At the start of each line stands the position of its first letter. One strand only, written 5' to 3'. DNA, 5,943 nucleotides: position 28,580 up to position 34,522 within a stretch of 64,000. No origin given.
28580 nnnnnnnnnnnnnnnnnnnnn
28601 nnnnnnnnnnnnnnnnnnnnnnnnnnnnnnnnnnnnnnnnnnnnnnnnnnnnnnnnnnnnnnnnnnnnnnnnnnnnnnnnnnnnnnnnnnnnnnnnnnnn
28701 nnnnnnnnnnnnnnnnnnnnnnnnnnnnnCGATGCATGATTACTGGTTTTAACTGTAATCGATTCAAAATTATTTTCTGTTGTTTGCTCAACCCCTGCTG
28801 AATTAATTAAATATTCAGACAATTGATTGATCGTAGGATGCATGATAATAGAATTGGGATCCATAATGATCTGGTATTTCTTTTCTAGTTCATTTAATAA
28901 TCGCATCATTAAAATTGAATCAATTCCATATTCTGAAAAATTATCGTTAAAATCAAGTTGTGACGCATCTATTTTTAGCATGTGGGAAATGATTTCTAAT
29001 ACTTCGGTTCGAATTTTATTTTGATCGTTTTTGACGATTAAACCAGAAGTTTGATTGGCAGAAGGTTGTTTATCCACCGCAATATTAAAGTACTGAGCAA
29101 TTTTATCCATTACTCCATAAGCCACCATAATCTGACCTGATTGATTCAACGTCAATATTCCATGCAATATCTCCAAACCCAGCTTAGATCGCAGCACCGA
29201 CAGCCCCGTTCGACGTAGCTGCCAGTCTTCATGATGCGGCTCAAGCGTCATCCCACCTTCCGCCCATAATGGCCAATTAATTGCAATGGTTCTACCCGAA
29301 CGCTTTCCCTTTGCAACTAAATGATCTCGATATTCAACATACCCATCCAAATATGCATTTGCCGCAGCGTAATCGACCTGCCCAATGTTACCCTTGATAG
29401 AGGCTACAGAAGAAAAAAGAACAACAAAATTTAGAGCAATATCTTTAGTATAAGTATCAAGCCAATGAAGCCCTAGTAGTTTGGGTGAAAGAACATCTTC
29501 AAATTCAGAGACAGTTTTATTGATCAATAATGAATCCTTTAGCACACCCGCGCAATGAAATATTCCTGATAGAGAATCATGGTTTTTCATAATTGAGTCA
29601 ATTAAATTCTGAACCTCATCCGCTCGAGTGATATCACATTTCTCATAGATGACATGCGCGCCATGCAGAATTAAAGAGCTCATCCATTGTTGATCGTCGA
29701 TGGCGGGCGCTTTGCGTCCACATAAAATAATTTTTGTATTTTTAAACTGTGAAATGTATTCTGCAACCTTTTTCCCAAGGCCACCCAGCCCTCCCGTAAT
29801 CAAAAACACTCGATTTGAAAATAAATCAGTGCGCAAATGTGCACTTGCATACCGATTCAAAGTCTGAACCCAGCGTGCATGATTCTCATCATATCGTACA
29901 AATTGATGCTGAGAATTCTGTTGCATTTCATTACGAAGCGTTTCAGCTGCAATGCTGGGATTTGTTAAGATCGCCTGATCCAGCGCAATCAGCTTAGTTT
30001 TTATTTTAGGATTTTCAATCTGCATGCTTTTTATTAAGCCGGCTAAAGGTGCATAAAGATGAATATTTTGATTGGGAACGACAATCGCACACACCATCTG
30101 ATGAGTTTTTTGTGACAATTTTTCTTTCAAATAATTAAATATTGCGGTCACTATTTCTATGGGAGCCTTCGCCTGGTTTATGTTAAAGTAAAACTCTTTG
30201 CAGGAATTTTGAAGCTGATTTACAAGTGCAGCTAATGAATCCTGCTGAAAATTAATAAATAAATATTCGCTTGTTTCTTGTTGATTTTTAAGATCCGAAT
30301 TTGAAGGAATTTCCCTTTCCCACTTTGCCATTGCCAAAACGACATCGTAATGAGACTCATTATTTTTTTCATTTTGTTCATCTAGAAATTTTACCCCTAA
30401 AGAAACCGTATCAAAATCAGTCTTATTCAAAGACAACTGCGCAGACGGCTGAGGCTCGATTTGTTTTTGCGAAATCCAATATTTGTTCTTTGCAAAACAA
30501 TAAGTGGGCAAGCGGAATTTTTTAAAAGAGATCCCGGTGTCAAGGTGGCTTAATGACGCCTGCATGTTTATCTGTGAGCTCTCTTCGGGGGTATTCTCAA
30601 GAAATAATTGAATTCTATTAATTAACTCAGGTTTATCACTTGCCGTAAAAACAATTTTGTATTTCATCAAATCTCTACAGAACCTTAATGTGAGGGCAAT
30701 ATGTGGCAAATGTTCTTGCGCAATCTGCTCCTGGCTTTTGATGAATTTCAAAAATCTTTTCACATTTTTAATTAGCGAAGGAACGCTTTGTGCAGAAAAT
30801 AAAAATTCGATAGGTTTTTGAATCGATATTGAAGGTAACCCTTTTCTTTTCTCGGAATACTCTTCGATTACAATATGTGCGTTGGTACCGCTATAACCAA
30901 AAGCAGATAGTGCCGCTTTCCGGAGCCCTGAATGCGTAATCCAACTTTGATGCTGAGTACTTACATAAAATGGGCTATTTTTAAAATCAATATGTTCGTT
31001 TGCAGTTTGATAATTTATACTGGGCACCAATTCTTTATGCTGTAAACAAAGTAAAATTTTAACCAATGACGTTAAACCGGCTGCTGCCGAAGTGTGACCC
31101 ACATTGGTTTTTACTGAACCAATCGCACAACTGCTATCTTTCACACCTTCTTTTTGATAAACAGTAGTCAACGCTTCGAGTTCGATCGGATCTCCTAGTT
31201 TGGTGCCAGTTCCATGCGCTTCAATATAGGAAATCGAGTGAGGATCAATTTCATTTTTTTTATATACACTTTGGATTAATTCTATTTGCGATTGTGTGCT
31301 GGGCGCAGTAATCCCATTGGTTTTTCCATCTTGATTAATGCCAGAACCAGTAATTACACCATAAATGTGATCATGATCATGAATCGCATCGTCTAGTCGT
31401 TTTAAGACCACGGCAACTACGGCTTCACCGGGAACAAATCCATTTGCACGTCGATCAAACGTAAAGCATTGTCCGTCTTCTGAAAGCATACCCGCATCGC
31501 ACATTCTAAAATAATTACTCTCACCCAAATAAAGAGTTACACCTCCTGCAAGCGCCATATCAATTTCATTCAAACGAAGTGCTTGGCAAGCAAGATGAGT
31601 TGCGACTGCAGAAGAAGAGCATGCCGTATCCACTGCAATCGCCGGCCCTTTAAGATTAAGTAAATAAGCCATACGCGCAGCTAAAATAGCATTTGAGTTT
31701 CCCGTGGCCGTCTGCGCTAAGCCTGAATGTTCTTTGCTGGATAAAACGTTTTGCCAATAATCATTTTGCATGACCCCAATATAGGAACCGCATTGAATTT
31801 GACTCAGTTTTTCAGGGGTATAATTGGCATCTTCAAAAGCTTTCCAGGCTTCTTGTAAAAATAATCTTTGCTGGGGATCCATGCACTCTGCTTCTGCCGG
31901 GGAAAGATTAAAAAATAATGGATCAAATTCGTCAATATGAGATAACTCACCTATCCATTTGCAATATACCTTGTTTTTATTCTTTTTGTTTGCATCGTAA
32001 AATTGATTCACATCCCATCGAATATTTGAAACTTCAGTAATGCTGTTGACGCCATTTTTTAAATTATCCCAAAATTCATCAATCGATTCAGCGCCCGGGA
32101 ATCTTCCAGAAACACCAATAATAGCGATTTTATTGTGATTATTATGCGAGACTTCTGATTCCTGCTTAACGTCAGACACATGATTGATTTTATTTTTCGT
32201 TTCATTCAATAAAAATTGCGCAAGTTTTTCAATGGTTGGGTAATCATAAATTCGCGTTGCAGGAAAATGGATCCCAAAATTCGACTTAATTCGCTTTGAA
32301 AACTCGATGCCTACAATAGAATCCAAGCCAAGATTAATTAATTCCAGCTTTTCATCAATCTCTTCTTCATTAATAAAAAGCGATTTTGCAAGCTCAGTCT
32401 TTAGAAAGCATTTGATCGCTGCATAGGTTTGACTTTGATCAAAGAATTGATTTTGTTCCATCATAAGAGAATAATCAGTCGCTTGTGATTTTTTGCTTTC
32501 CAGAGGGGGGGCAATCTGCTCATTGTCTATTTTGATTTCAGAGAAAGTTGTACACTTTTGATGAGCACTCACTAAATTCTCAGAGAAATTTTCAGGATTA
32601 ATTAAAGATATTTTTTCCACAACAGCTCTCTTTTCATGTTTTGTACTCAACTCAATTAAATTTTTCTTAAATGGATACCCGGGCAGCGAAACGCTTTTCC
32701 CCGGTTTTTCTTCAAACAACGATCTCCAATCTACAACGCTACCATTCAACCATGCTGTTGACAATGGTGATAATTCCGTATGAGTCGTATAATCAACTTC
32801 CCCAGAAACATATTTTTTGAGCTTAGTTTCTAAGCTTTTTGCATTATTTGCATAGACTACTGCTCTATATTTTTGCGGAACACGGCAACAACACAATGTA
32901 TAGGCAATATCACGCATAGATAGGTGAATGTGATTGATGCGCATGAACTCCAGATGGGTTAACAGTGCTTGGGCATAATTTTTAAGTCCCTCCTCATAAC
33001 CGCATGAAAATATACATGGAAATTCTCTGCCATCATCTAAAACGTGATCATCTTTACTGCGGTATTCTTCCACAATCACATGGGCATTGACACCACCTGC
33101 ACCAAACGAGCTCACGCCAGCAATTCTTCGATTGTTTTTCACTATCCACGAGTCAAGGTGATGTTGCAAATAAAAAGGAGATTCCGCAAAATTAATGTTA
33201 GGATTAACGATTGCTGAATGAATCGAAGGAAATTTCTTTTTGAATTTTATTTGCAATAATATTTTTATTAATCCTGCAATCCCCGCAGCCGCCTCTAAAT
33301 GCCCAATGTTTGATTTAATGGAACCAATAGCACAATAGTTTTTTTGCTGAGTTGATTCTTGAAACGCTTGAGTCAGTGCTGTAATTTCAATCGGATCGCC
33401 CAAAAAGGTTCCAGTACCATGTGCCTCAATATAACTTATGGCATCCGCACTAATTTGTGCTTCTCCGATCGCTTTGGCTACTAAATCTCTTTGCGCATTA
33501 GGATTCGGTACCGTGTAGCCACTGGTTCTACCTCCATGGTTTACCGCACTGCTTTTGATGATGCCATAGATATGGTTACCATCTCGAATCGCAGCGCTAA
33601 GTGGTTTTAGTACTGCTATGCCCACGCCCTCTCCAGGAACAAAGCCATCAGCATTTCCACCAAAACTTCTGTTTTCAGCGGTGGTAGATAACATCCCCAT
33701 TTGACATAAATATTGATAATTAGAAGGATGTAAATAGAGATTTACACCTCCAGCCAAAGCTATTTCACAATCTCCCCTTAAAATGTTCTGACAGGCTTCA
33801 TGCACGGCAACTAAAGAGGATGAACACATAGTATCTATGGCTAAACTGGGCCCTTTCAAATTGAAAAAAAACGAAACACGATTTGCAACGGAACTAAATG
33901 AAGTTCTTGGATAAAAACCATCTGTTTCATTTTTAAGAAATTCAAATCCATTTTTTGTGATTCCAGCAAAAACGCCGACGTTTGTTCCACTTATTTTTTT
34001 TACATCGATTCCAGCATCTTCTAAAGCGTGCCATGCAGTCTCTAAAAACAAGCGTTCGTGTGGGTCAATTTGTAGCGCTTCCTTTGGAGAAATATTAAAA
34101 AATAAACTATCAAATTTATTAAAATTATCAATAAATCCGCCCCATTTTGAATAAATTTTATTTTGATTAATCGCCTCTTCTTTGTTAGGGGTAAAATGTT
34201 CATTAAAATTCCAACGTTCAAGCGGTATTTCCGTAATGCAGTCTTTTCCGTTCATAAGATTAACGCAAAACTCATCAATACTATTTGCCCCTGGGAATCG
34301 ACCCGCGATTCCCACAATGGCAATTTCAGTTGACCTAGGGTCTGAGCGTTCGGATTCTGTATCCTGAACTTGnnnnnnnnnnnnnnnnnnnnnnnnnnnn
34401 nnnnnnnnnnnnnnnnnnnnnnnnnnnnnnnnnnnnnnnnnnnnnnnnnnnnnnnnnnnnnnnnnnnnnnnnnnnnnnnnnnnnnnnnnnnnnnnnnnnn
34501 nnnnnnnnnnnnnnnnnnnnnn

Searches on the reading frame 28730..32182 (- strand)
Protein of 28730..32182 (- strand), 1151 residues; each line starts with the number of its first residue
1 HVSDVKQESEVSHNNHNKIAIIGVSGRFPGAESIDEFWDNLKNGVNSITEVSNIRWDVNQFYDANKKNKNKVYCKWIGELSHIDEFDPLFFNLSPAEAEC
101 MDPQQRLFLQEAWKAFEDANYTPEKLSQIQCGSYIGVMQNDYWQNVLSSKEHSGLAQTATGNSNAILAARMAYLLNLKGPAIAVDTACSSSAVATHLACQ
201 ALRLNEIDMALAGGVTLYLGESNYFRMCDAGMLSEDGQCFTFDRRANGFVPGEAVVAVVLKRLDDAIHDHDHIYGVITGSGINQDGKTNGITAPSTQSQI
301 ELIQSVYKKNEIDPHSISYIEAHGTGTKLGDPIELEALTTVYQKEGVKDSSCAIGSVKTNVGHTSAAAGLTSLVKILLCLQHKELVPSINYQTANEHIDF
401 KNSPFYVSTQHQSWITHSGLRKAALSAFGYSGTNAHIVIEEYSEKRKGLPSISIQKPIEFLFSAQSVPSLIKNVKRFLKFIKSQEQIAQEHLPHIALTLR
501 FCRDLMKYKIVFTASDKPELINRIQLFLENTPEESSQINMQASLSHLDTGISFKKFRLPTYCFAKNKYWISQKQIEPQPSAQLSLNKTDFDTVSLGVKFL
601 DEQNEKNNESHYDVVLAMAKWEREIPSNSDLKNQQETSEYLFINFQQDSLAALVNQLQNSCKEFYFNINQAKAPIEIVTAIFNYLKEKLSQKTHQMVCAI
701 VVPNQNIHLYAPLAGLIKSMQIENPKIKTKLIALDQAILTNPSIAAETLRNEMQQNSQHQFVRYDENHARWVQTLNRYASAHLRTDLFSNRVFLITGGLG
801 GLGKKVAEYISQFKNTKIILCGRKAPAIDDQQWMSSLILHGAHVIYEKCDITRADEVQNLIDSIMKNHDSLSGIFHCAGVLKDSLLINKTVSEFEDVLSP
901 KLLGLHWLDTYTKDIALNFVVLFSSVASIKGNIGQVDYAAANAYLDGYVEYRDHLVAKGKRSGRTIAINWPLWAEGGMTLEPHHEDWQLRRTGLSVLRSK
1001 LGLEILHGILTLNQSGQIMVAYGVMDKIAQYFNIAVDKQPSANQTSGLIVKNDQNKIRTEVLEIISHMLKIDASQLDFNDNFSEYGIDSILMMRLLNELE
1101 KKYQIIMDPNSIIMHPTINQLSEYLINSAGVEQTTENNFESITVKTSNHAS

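Call 31: search_protein_families(library=pfam, proteins=[window:28730-32182:-], max_evalue=0.00001)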
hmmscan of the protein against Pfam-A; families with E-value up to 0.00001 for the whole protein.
window:28730-32182:- (1151 aa): 9 families
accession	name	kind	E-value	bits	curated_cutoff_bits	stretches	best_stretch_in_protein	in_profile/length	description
PF00109.32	ketoacyl-synt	-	1.7e-86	290.3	20.8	1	17-266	2-252/252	Beta-ketoacyl synthase, N-terminal domain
PF08659.16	KR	-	3.3e-48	164.4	22.6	1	793-975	3-180/180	KR domain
PF02801.28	Ketoacyl-synt_C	-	3.2e-42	143.7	20.8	1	274-391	1-118/119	Beta-ketoacyl synthase, C-terminal domain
PF00550.31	PP-binding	-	8e-17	61.7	20.8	1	1060-1125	2-67/67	Phosphopantetheine attachment site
PF00106.31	adh_short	-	3.3e-12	46.8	26.6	1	792-949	2-160/195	short chain dehydrogenase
PF23297.2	ACP_SdgA_C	-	1.8e-09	38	27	1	1052-1137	6-91/95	Highly reducing polyketide synthase sdgA, C-terminal ACP domain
PF22336.2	RhiE-like_linker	-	2.1e-08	34.4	27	1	462-530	2-66/67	RhiE-like, KS-MAT linker domain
PF16197.11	KAsynt_C_assoc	-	1.4e-07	32.3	33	1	395-487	2-90/111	Ketoacyl-synthetase C-terminal extension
PF13561.12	adh_short_C2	-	3.4e-07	30.5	27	1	801-951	7-156/236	Enoyl-(Acyl carrier protein) reductase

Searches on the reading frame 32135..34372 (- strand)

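Call 31: search_protein_families(library=pfam, proteins=[window:32135-34372:-], max_evalue=0.00001)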
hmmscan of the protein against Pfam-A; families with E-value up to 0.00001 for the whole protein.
window:32135-34372:- (746 aa): 7 families
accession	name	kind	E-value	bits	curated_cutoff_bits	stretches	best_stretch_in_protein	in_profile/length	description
PF00109.32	ketoacyl-synt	-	2e-82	277.1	20.8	1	16-261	3-252/252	Beta-ketoacyl synthase, N-terminal domain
PF02801.28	Ketoacyl-synt_C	-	8.6e-38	129.4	20.8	1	269-385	1-117/119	Beta-ketoacyl synthase, C-terminal domain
PF00550.31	PP-binding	-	2.7e-12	47.2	20.8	1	657-721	3-67/67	Phosphopantetheine attachment site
PF16197.11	KAsynt_C_assoc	-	1.3e-07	32.5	33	1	391-474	3-84/111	Ketoacyl-synthetase C-terminal extension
PF00108.29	Thiolase_N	-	2.4e-07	30.8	26.4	1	173-211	75-113/260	Thiolase, N-terminal domain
PF23297.2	ACP_SdgA_C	-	2.1e-06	28.2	27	1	648-733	6-91/95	Highly reducing polyketide synthase sdgA, C-terminal ACP domain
PF22621.2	CurL-like_PKS_C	-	5e-06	26.8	27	0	460-518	10-64/64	CurL-like, PKS C-terminal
